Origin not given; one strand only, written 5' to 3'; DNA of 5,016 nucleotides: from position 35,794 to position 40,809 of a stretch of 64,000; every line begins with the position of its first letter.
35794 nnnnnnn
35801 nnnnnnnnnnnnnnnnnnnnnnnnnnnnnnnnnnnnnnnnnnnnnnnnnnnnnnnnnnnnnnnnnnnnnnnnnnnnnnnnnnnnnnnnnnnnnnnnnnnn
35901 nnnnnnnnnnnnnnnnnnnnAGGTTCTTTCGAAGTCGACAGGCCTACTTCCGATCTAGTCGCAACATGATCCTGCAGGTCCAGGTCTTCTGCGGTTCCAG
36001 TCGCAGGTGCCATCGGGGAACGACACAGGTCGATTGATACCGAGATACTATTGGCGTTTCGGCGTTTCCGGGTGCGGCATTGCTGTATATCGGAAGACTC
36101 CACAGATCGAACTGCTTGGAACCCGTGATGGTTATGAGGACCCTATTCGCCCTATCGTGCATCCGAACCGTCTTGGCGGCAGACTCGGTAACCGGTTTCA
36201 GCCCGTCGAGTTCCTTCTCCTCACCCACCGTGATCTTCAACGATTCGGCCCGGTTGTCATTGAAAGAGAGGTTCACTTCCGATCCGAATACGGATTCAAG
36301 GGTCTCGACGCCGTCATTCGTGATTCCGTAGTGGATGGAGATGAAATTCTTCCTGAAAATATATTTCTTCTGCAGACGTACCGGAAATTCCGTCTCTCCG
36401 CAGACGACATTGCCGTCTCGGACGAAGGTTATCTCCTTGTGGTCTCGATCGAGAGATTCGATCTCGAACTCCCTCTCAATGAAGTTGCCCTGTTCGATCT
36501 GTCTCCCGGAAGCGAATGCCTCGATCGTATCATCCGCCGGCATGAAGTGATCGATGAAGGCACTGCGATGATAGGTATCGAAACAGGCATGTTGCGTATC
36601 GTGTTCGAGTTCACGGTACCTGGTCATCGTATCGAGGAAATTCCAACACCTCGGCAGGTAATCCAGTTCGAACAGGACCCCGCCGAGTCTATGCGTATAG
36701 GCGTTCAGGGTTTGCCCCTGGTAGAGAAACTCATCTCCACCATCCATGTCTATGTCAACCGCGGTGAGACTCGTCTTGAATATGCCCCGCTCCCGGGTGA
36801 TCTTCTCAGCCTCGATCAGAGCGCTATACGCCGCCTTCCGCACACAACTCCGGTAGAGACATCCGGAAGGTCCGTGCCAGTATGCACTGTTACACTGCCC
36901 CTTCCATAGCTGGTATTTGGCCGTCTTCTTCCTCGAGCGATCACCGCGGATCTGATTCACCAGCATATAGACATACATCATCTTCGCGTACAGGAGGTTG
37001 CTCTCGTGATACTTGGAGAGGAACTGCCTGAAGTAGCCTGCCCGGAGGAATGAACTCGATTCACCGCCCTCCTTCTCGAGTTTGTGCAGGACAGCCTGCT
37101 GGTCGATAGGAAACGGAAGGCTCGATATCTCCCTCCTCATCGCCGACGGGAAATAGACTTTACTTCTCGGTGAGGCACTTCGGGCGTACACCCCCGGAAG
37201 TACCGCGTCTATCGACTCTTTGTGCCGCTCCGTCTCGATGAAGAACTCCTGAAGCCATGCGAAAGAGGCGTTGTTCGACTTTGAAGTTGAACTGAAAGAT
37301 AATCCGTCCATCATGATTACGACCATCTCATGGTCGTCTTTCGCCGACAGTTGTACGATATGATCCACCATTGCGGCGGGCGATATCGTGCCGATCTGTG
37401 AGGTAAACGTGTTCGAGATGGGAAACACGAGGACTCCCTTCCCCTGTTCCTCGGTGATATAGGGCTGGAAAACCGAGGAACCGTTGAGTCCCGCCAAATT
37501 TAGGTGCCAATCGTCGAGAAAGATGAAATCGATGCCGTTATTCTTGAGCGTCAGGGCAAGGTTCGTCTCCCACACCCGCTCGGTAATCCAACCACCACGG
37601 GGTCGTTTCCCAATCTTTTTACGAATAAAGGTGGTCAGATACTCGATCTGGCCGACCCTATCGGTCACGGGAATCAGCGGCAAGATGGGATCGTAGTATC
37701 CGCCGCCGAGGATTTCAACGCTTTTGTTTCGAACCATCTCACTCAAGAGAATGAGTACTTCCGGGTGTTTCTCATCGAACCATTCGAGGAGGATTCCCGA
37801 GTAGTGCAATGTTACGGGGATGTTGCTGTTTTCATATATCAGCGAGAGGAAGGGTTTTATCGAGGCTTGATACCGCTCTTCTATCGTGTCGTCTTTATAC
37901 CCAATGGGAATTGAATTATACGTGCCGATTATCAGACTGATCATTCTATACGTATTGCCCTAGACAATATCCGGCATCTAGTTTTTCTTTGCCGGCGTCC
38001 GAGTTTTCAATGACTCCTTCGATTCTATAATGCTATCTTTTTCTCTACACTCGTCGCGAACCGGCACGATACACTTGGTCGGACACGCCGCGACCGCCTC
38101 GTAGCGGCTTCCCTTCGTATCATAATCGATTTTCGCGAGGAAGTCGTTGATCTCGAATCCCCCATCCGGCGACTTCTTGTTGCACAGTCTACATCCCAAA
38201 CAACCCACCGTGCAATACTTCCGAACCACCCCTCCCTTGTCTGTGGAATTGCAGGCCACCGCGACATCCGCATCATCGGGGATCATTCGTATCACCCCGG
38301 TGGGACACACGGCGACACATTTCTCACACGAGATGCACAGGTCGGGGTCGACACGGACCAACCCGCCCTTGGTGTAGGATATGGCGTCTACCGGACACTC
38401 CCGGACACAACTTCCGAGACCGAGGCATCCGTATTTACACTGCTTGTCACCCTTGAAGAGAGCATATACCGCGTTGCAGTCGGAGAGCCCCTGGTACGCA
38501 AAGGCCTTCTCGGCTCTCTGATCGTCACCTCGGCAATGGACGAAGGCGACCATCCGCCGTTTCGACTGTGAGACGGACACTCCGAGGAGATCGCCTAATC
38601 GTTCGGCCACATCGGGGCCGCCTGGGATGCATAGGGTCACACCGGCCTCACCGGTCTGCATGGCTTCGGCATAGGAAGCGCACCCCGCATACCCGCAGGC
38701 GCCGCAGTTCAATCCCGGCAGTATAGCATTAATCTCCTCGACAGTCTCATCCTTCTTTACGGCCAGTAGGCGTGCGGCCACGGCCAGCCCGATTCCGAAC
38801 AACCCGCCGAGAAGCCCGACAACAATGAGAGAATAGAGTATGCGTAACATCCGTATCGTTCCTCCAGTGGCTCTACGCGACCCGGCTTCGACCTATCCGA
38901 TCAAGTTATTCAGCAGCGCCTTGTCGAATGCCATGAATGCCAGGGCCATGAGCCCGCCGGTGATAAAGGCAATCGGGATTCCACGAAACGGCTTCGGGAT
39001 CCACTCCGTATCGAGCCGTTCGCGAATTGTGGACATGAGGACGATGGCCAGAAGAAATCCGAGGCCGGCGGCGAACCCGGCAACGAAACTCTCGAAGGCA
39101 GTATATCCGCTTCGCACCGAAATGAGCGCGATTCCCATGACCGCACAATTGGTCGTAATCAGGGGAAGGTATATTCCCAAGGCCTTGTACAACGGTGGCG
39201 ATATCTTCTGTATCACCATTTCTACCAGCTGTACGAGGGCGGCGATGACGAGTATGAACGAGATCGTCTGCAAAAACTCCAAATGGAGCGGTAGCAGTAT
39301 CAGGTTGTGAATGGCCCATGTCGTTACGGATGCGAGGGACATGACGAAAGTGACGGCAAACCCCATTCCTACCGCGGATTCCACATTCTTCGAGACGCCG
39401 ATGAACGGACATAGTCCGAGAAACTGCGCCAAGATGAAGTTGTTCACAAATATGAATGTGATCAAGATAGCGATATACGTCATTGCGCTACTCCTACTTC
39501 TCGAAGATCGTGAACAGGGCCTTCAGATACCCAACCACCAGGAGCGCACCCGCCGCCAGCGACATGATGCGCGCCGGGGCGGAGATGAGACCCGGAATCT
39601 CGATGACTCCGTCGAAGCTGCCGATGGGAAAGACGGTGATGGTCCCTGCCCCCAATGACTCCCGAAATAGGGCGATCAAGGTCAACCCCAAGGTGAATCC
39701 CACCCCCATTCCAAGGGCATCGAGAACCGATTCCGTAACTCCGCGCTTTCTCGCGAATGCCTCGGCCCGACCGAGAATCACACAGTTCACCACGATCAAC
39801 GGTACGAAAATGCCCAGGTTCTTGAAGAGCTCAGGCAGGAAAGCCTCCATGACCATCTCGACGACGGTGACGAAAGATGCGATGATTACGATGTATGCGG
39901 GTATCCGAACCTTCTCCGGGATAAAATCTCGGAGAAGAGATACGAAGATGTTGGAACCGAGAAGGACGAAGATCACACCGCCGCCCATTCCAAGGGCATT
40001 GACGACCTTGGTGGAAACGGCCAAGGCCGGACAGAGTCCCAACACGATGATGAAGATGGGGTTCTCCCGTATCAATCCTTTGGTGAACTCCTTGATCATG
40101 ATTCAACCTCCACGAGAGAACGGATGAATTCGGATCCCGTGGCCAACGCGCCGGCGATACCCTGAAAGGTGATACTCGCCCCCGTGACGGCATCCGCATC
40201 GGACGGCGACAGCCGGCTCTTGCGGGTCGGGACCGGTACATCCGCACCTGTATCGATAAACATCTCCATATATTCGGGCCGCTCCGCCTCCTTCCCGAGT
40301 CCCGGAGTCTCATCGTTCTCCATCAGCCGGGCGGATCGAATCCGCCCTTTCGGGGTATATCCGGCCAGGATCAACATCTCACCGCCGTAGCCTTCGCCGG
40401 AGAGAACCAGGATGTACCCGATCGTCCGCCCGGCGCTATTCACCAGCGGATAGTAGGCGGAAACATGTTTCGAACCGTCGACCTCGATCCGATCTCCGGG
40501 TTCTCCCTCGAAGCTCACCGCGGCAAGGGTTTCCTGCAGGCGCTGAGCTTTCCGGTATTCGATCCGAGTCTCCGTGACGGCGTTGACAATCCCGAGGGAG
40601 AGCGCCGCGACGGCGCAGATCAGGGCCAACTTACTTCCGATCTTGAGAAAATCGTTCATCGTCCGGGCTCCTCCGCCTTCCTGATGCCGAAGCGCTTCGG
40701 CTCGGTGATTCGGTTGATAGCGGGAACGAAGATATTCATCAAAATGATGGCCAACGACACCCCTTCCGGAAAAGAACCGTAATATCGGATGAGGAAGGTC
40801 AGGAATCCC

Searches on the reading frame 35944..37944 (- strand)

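Call 72: search_protein_families(library=pfam, proteins=[window:35944-37944:-], max_evalue=0.001)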
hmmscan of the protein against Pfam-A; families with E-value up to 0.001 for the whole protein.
window:35944-37944:- (666 aa): 3 families
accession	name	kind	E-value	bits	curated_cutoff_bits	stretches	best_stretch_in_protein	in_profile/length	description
PF03065.20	Glyco_hydro_57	-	5.3e-34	118.3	21.2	1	23-260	46-285/291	Glycosyl hydrolase family 57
PF09095.17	AmyA-gluTrfs_C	-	1.8e-33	116.8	22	2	454-659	89-284/284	Alpha-amylase/4-alpha-glucanotransferase, C-terminal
PF09094.16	AmyA-A_glucT_m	-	2.4e-21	76.4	27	1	303-382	1-79/80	Alpha-amylase/4-alpha-glucanotransferase, middle domain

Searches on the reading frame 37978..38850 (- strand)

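Call 72: search_protein_families(library=pfam, proteins=[window:37978-38850:-], max_evalue=0.001)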
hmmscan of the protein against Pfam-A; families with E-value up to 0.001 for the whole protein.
window:37978-38850:- (290 aa): 9 families
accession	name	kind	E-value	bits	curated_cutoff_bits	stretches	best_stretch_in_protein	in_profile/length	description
PF04060.18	FeS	-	6.8e-13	48.6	23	1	44-76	1-33/33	Putative Fe-S cluster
PF00037.32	Fer4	-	7.8e-10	38.6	21.1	1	166-188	2-24/24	4Fe-4S binding domain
PF12838.12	Fer4_7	-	1.3e-09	38.8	27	1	142-186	5-52/52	4Fe-4S dicluster domain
PF14697.11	Fer4_21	-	7.5e-09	36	35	1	142-189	8-59/59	4Fe-4S dicluster domain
PF12837.12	Fer4_6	-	1e-07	32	25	1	165-187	2-24/24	4Fe-4S binding domain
PF13187.11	Fer4_9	-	2e-06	28.2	27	1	142-187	2-52/52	4Fe-4S dicluster domain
PF12797.12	Fer4_2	-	0.00035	20.8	24.5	1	165-184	3-22/22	4Fe-4S binding domain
PF25160.1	LdpA_Fe-S-bd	-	0.00064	19.9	27.6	1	148-189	9-45/49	LdpA Fe-S cluster-binding domain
PF13484.11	Fer4_16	-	0.00099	20.3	30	0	172-225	2-61/66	4Fe-4S double cluster binding domain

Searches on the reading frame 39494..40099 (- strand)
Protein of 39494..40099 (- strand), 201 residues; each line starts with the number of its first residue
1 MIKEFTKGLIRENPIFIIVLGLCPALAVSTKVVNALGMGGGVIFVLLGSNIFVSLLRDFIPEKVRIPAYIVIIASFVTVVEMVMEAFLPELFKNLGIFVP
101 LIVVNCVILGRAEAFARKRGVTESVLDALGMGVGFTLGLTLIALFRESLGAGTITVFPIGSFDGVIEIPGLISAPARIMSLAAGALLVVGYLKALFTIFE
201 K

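Call 72: search_protein_families(library=pfam, proteins=[window:39494-40099:-], max_evalue=0.001)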
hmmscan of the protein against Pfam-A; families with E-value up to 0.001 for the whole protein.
window:39494-40099:- (201 aa): 1 family
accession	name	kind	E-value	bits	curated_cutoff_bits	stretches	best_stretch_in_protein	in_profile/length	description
PF02508.19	Rnf-Nqr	-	9e-64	215.1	23.8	1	2-192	2-173/174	Rnf-Nqr subunit, membrane protein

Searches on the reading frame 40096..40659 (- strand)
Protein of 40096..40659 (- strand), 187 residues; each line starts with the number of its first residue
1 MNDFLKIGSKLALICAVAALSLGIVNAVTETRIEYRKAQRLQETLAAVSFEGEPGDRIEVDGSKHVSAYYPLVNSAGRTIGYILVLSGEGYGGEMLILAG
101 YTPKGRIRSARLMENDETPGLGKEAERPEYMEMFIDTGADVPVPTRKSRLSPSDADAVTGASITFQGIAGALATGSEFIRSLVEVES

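Call 72: search_protein_families(library=pfam, proteins=[window:40096-40659:-], max_evalue=0.001)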
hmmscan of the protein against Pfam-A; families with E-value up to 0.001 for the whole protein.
window:40096-40659:- (187 aa): 1 family
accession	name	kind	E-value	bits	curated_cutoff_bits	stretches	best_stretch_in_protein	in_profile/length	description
PF04205.19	FMN_bind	-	7.9e-11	42.9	22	1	90-172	1-72/77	FMN-binding domain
